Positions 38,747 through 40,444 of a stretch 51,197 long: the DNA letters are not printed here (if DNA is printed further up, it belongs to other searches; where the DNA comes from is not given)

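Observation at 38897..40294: Three-module orphan in the glycan operon: minimal NTase fold + ParB/sulfiredoxin-like DGAHR module + unknown domain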

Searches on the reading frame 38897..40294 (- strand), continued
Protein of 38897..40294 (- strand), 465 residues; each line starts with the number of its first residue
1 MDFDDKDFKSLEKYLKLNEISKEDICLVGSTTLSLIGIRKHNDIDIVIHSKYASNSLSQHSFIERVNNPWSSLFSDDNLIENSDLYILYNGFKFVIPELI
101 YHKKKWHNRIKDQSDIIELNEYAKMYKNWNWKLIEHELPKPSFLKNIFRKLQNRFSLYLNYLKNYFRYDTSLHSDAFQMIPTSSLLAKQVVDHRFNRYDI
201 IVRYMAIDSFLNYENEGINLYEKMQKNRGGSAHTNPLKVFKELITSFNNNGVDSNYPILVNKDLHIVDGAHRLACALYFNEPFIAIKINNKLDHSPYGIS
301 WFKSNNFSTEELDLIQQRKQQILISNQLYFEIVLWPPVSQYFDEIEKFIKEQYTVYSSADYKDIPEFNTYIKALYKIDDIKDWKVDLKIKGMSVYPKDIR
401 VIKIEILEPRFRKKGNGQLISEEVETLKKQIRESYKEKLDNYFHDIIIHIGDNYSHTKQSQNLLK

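Call 48: search_protein_families(library=pfam, proteins=[L046:5967-7232:+, L051:3125-4288:+, L053:9905-11080:+, L056:9908-11086:+, L058:9953-10933:+, L060:6652-7617:+, L048:3050-4021:+, L067:9959-11407:+, L072:5417-6331:+], max_evalue=0.01)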
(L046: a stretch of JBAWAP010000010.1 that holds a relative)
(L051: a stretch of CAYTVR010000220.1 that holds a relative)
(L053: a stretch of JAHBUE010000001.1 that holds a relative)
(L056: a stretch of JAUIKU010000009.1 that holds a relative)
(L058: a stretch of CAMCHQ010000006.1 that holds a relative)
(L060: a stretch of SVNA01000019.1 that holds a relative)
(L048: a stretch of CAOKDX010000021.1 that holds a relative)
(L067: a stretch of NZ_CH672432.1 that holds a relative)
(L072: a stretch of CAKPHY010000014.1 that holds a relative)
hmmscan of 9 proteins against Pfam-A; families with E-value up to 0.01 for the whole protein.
L046:5967-7232:+ (421 aa): 11 families
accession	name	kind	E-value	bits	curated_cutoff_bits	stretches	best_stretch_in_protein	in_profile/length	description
PF08241.18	Methyltransf_11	-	9.6e-14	52.2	21.2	1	274-370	1-95/95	Methyltransferase domain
PF13649.12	Methyltransf_25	-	2.5e-13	50.9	27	1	273-366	1-97/97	Methyltransferase domain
PF13847.12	Methyltransf_31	-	5.3e-13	49.3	27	1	269-378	3-118/145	Methyltransferase domain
PF08242.18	Methyltransf_12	-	3.4e-12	47.4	30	1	274-368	1-98/98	Methyltransferase domain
PF13489.12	Methyltransf_23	-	2.3e-10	40.9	27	1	264-382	17-129/164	Methyltransferase domain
PF05175.20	MTS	-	7.2e-06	26.2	23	1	271-340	33-104/170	Methyltransferase small domain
PF08003.17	Methyltransf_9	-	0.00065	19.2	23.8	1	272-376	118-223/315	Protein of unknown function (DUF1698)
PF05891.18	Methyltransf_PK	-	0.0014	18.6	27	1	269-373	55-162/218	AdoMet dependent proline di-methyltransferase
PF01209.24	Ubie_methyltran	-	0.0018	18.1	20.1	1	272-369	50-150/233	ubiE/COQ5 methyltransferase family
PF07021.18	MetW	-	0.0019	18.3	21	1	266-341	10-83/193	Methionine biosynthesis protein MetW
PF06325.19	PrmA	-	0.003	17.5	22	1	266-369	158-257/296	Ribosomal protein L11 methyltransferase (PrmA)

L051:3125-4288:+ (387 aa): 8 families
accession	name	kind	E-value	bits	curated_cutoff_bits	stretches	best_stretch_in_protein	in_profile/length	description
PF13489.12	Methyltransf_23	-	3.5e-10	40.3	27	1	230-342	17-122/164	Methyltransferase domain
PF13649.12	Methyltransf_25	-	2.9e-09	37.9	27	1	239-332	1-97/97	Methyltransferase domain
PF08241.18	Methyltransf_11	-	2.2e-08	35.1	21.2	1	240-336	1-95/95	Methyltransferase domain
PF08242.18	Methyltransf_12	-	4.2e-08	34.2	30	1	240-334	1-98/98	Methyltransferase domain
PF02353.26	CMAS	-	4.9e-06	26.5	27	1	222-345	49-173/273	Mycolic acid cyclopropane synthetase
PF05891.18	Methyltransf_PK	-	1.3e-05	25.3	27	1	233-364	53-190/218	AdoMet dependent proline di-methyltransferase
PF13847.12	Methyltransf_31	-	2e-05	24.8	27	1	235-353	3-123/145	Methyltransferase domain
PF05401.17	NodS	-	0.0064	16.8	24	0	230-340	38-148/201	Nodulation protein S (NodS)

L053:9905-11080:+ (391 aa): 10 families
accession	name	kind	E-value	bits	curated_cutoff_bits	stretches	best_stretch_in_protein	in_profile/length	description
PF13847.12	Methyltransf_31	-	1.6e-11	44.5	27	1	242-350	4-122/145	Methyltransferase domain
PF13649.12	Methyltransf_25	-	2.1e-09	38.3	27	1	245-338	1-97/97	Methyltransferase domain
PF13489.12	Methyltransf_23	-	4.4e-09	36.7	27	1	239-355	20-126/164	Methyltransferase domain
PF08241.18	Methyltransf_11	-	4.7e-09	37.2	21.2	1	246-342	1-95/95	Methyltransferase domain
PF08242.18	Methyltransf_12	-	3.1e-07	31.5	30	1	246-340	1-98/98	Methyltransferase domain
PF05175.20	MTS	-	0.00014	22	23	1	241-312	31-104/170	Methyltransferase small domain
PF02353.26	CMAS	-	0.00036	20.4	27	1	239-356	60-178/273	Mycolic acid cyclopropane synthetase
PF01135.25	PCMT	-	0.00066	20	20.3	1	234-359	67-193/210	Protein-L-isoaspartate(D-aspartate) O-methyltransferase (PCMT)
PF02527.21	GidB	-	0.0048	16.7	27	1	237-344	43-148/184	rRNA small subunit methyltransferase G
PF08003.17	Methyltransf_9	-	0.0097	15.3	23.8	0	243-348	117-223/315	Protein of unknown function (DUF1698)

L056:9908-11086:+ (392 aa): 14 families
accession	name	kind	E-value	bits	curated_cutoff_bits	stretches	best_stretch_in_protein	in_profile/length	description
PF13847.12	Methyltransf_31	-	1.8e-13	50.8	27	1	240-356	3-125/145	Methyltransferase domain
PF13649.12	Methyltransf_25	-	3.1e-13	50.7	27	1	244-337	1-97/97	Methyltransferase domain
PF08241.18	Methyltransf_11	-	3.7e-12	47.2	21.2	1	245-340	1-94/95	Methyltransferase domain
PF13489.12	Methyltransf_23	-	1.1e-11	45.2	27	1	238-357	20-129/164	Methyltransferase domain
PF08242.18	Methyltransf_12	-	5.3e-10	40.3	30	1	245-338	1-97/98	Methyltransferase domain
PF08003.17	Methyltransf_9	-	1.1e-08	34.9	23.8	1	217-349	90-225/315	Protein of unknown function (DUF1698)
PF02353.26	CMAS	-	1.6e-05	24.8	27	1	237-358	59-181/273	Mycolic acid cyclopropane synthetase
PF01135.25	PCMT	-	0.00016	22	20.3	1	238-299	71-135/210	Protein-L-isoaspartate(D-aspartate) O-methyltransferase (PCMT)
PF05401.17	NodS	-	0.00024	21.5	24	1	240-340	43-143/201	Nodulation protein S (NodS)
PF01728.25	FtsJ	-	0.00035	21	24.1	1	229-307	7-85/181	FtsJ-like methyltransferase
PF03848.20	TehB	-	0.00041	20.3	20.4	1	243-338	33-129/193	Tellurite resistance protein TehB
PF01209.24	Ubie_methyltran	-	0.00058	19.7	20.1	1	230-340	38-150/233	ubiE/COQ5 methyltransferase family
PF05175.20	MTS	-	0.00074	19.6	23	1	237-311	26-104/170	Methyltransferase small domain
PF00398.26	RrnaAD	-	0.0077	15.8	24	0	238-304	28-92/263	Ribosomal RNA adenine dimethylase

L058:9953-10933:+ (326 aa): 0 families

L060:6652-7617:+ (321 aa): 0 families

L048:3050-4021:+ (323 aa): 0 families

L067:9959-11407:+ (482 aa): 0 families

L072:5417-6331:+ (304 aa): 0 families

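Call 57: search_protein_families(library=pfam, proteins=[L065:6253-7281:+, L065:7284-7778:+, L065:7759-8907:+, L065:8912-9952:+, L065:10478-11164:+, L065:11164-11961:+, L065:11979-12545:+, L043:8091-9908:+, L043:10908-11666:+, L043:11937-13646:+], max_evalue=0.01)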
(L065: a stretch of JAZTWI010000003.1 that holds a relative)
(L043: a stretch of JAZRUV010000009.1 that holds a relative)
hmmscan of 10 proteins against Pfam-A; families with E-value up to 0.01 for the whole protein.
L065:6253-7281:+ (342 aa): 3 families
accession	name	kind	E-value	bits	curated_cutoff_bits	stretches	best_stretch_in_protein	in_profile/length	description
PF04055.27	Radical_SAM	-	2e-22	80.5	29.5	1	29-176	2-149/166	Radical SAM superfamily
PF13186.11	SPASM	-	4.5e-06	27.3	21.5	1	232-297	1-66/67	Iron-sulfur cluster-binding domain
PF13353.11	Fer4_12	-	0.0049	17.6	22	0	33-115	14-98/137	4Fe-4S single cluster domain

L065:7284-7778:+ (164 aa): 2 families
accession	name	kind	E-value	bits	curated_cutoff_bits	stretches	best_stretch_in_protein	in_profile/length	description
PF00293.34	NUDIX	-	3.6e-17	63.1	21.1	1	29-141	2-122/134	NUDIX domain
PF14815.12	NUDIX_4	-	1.9e-06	28.1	35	1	35-140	3-100/113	NUDIX domain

L065:7759-8907:+ (382 aa): 2 families
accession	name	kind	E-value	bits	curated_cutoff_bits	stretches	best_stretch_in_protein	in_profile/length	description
PF02350.25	Epimerase_2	-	2.8e-47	161.7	30.6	1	39-347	10-321/347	UDP-N-acetylglucosamine 2-epimerase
PF21269.3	TreT_GT1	-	0.0055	16.8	27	0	80-150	60-130/144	Trehalose synthase, N-terminal domain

L065:8912-9952:+ (346 aa): 2 families
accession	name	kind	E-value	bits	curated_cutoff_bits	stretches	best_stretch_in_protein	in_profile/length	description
PF03102.20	NeuB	-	8.1e-67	225.6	22.1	1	38-272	1-239/241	NeuB family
PF08666.17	SAF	-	2.1e-13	51.1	21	1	288-346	2-63/63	SAF domain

L065:10478-11164:+ (228 aa): 1 family
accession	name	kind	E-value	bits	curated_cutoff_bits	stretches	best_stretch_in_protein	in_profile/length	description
PF02348.25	CTP_transf_3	-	9.1e-23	81.6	22.6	1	9-217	2-201/217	Cytidylyltransferase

L065:11164-11961:+ (265 aa): 1 family
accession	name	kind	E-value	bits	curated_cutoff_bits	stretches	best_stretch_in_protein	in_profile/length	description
PF01522.26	Polysacc_deac_1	-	7.8e-18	65.1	23.1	2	171-243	49-123/124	Polysaccharide deacetylase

L065:11979-12545:+ (188 aa): 1 family
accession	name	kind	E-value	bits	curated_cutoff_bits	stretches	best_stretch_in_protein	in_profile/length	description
PF24852.1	DUF7726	-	0.0046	17.5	26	1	113-169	13-69/73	Domain of unknown function (DUF7726)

L043:8091-9908:+ (605 aa): 3 families
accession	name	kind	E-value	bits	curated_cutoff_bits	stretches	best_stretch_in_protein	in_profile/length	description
PF08282.18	Hydrolase_3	-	1.5e-37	130.2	20.9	1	16-256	1-255/255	haloacid dehalogenase-like hydrolase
PF00682.25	HMGL-like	-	2e-23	83.6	29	1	272-526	2-254/260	HMGL-like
PF05116.19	S6PP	-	0.00028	21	20.3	1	13-68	2-57/247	Sucrose-6F-phosphate phosphohydrolase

L043:10908-11666:+ (252 aa): 2 families
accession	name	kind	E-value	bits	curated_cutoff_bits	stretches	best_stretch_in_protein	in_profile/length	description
PF02348.25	CTP_transf_3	-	4.2e-42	144.9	22.6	1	13-221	1-217/217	Cytidylyltransferase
PF12804.13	NTP_transf_3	-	8.8e-09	36.2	27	1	21-127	13-115/160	MobA-like NTP transferase domain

L043:11937-13646:+ (569 aa): 5 families
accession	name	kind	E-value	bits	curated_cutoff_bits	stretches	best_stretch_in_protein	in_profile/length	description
PF16927.11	HisKA_7TM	-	3.2e-27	96.3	28.6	1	9-220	5-224/224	N-terminal 7TM region of histidine kinase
PF02518.31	HATPase_c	-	8.2e-18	65.3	26.4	1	461-568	2-109/111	Histidine kinase-, DNA gyrase B-, and HSP90-like ATPase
PF00512.31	HisKA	-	4.3e-09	36.7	26.9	1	355-409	3-57/66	His Kinase A (phospho-acceptor) domain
PF13426.13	PAS_9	-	0.0039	17.9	27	1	231-337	1-103/103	PAS domain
PF00989.32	PAS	-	0.0082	16.6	22.6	0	224-329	4-110/113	PAS fold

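Call 62: search_protein_families(library=pfam, proteins=[L004:11280-12026:+, L033:10919-11677:+, L042:10905-11660:+, L027:11368-11820:+, L019:4159-4779:+, L006:8956-10014:+, L040:11135-11527:+, L067:9959-11407:+, L079:9776-11278:+], max_evalue=0.1)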
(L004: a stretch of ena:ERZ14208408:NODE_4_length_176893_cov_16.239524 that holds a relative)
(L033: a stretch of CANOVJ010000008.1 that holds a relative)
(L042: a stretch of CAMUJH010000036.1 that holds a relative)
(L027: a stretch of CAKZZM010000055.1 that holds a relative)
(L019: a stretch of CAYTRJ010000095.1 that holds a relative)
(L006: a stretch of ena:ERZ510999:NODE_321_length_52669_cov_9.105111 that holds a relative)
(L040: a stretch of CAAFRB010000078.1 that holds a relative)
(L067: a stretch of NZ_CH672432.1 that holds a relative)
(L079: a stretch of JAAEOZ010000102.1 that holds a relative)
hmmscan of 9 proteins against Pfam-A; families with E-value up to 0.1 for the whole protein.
L004:11280-12026:+ (248 aa): 2 families
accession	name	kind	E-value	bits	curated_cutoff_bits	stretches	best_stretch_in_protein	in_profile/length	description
PF17836.7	PglD_N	-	0.005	17.8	23.4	0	81-120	22-56/78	PglD N-terminal domain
PF09970.15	DUF2204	-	0.068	13.2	20.3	0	90-159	100-168/181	Nucleotidyl transferase of unknown function (DUF2204)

L033:10919-11677:+ (252 aa): 2 families
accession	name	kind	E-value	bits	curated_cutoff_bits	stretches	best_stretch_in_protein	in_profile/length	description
PF17836.7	PglD_N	-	0.00029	21.8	23.4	0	155-200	2-46/78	PglD N-terminal domain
PF09970.15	DUF2204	-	0.041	13.9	20.3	0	89-138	99-150/181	Nucleotidyl transferase of unknown function (DUF2204)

L042:10905-11660:+ (251 aa): 0 families

L027:11368-11820:+ (150 aa): 0 families

L019:4159-4779:+ (206 aa): 0 families

L006:8956-10014:+ (352 aa): 0 families

L040:11135-11527:+ (130 aa): 2 families
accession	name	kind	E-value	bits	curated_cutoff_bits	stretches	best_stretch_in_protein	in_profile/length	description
PF19502.5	DUF6036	-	0.0031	17.8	23.6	1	5-63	9-66/164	Nucleotidyltransferase of unknown function (DUF6036)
PF12686.12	DUF3800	-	0.093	13.9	21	0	14-112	12-76/149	Protein of unknown function (DUF3800)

L067:9959-11407:+ (482 aa): 1 family
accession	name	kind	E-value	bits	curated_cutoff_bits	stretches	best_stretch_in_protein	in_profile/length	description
PF04086.19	SRP-alpha_N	-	0.028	14.7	25.4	1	20-75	52-105/301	Signal recognition particle, alpha subunit, N-terminal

L079:9776-11278:+ (500 aa): 0 families

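Call 69: fold_search(model_id=the predicted structure, library=viral)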
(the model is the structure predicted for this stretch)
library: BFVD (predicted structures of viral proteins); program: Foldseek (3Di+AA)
matches with E <= 10: 427; with E <= 0.001: 8
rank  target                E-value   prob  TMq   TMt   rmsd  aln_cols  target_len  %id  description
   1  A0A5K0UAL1            6.4e-06  1.00  0.25  0.17   7.7       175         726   15  Glycosyltransferase [Yasminevirus sp. GU-2018]
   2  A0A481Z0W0            9.5e-06  1.00  0.25  0.24   7.8       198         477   16  Uncharacterized protein [Mimivirus LCMiAC01]
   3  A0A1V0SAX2            2.3e-05  1.00  0.26  0.15   9.5       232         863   14  Glycosyltransferase [Catovirus CTV1]
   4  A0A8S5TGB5            2.0e-04  1.00  0.22  0.63   4.9       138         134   12  Nucleoside diphosphate kinase-like domain-containing protein [Phage sp. ctL4h4]
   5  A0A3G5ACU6            2.1e-04  1.00  0.19  0.41   5.8       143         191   17  Glycosyltransferase (Fragment) [Hyperionvirus sp.]
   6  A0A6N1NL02            2.3e-04  1.00  0.20  0.61   5.2       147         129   13  Nucleoside diphosphate kinase [Tupanvirus soda lake]
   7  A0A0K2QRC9            2.8e-04  1.00  0.20  0.68   5.1       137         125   16  Uncharacterized protein [Ralstonia phage RSF1]
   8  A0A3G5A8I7            9.0e-04  0.80  0.18  0.22  23.3       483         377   11  Glycosyltransferase [Hyperionvirus sp.]
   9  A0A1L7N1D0            1.3e-03  1.00  0.18  0.53   5.2       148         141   16  Uncharacterized protein [Ralstonia phage RP12]
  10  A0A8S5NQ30            2.2e-03  0.87  0.12  0.25  19.6       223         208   13  ParB protein [Siphoviridae sp. ctpbe1]
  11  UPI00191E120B         2.6e-03  1.00  0.19  0.43   6.3       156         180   18  (no name look-up for this kind of identifier)
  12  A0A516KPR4            6.4e-03  1.00  0.14  0.59   5.0       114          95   16  (no name in the UniProt tables at hand)
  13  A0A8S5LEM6            6.8e-03  0.72  0.11  0.26  18.7       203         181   17  ParB protein [Siphoviridae sp. cttkn18]
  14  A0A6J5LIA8            8.5e-03  0.96  0.12  0.18  14.7       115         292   23  ParB/Sulfiredoxin [uncultured Caudovirales phage]
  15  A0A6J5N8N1            1.1e-02  1.00  0.11  0.56   2.5        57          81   26  ParB/Sulfiredoxin [uncultured Caudovirales phage]
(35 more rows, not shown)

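Call 72: search_protein_representatives(alignment_id=A1)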
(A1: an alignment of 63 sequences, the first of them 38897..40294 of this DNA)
Query: 63 sequences, 471 profile positions. Proteins with E-value up to 0.001 (for the whole library): 3825; up to 1e-10: 2191; up to 1e-30: 644. The best 150 are listed.
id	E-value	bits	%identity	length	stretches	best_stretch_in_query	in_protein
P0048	1.4e-184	630.9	-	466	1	1-464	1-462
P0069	3.0e-163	560.5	-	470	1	1-467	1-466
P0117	1.8e-155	534.8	-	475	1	1-467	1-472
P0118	8.1e-140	483.2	-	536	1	9-468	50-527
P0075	1.0e-139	482.9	-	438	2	197-469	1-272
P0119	8.0e-139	480.0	-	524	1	7-466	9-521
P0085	7.3e-136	470.2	-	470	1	5-466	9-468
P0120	6.5e-135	467.1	-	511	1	6-467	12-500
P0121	3.3e-134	464.8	-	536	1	9-469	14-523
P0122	4.0e-134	464.5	-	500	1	10-467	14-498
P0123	6.8e-134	463.7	-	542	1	9-468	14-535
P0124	3.3e-132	458.1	-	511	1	5-467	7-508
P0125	9.5e-130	450.0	-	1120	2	55-468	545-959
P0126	2.0e-129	449.0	-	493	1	7-467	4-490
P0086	2.2e-129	448.9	-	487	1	6-468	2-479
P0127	5.3e-126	437.7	-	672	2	175-468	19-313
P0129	1.3e-124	433.1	-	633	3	159-469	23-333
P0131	3.2e-122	425.2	-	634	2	139-466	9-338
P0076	5.0e-116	404.8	-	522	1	146-470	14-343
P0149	9.2e-112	390.7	-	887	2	142-470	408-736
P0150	1.5e-111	390.1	-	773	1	197-470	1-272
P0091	5.5e-106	371.7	-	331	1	145-468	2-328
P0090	7.7e-101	354.7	-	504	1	157-470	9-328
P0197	1.3e-97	344.1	-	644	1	165-468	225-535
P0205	5.1e-96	338.8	-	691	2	5-469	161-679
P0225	9.3e-92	324.8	-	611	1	147-468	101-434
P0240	1.4e-88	314.3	-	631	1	109-466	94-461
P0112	1.0e-86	308.1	-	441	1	4-381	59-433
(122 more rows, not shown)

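Call 73: search_protein_families(library=pfam, proteins=[P0125, P0149, P0150, P0127, P0129, P0131, P0205, P0197, P0240, P0225], max_evalue=0.001)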
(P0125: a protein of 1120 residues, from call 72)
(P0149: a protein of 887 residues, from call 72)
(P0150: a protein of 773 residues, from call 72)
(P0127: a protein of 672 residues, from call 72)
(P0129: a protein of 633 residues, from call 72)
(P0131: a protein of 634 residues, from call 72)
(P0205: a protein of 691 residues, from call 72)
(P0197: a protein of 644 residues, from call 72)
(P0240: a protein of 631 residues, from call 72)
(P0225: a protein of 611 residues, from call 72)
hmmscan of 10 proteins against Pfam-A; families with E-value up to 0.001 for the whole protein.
P0125 (1120 aa): 2 families
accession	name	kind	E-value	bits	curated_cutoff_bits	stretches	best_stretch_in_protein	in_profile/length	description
PF01973.23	MptE-like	-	2.9e-36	125.3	34.6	1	206-383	2-169/171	6-hydroxymethylpterin diphosphokinase MptE-like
PF20157.4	Maf_flag10_N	-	2.5e-05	24.3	23.5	1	71-116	101-149/228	Glycosyltransferase Maf N-terminal domain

P0149 (887 aa): 7 families
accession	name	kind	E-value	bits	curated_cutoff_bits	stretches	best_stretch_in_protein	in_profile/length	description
PF13489.12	Methyltransf_23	-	3.6e-21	76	27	1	126-271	20-162/164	Methyltransferase domain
PF08241.18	Methyltransf_11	-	1.1e-12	48.8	21.2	1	133-223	1-95/95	Methyltransferase domain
PF08242.18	Methyltransf_12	-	6e-12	46.6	30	1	133-221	1-98/98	Methyltransferase domain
PF13649.12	Methyltransf_25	-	3.8e-10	40.8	27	1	132-219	1-97/97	Methyltransferase domain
PF13847.12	Methyltransf_31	-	2.9e-09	37.2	27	1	130-230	5-116/145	Methyltransferase domain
PF07021.18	MetW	-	1.1e-06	28.8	21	1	125-199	9-86/193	Methionine biosynthesis protein MetW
PF05401.17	NodS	-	1.9e-06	28.3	24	1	106-206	22-124/201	Nodulation protein S (NodS)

P0150 (773 aa): 5 families
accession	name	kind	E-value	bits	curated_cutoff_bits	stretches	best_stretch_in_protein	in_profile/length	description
PF13489.12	Methyltransf_23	-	6e-18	65.5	27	1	578-723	15-162/164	Methyltransferase domain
PF08241.18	Methyltransf_11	-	1.6e-09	38.7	21.2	1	590-678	2-95/95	Methyltransferase domain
PF13649.12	Methyltransf_25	-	9.5e-07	29.9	27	1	588-674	1-97/97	Methyltransferase domain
PF08242.18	Methyltransf_12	-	2.5e-06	28.5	30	1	590-676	2-98/98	Methyltransferase domain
PF13847.12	Methyltransf_31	-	6.7e-05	23.1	27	1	583-701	2-130/145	Methyltransferase domain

P0127 (672 aa): 0 families

P0129 (633 aa): 0 families

P0131 (634 aa): 0 families

P0205 (691 aa): 0 families

P0197 (644 aa): 2 families
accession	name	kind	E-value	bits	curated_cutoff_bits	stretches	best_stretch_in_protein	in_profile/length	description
PF02348.25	CTP_transf_3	-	1.2e-25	91.1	22.6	1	5-140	2-130/217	Cytidylyltransferase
PF12804.13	NTP_transf_3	-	0.00054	20.6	27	1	18-162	15-147/160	MobA-like NTP transferase domain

P0240 (631 aa): 0 families

P0225 (611 aa): 0 families
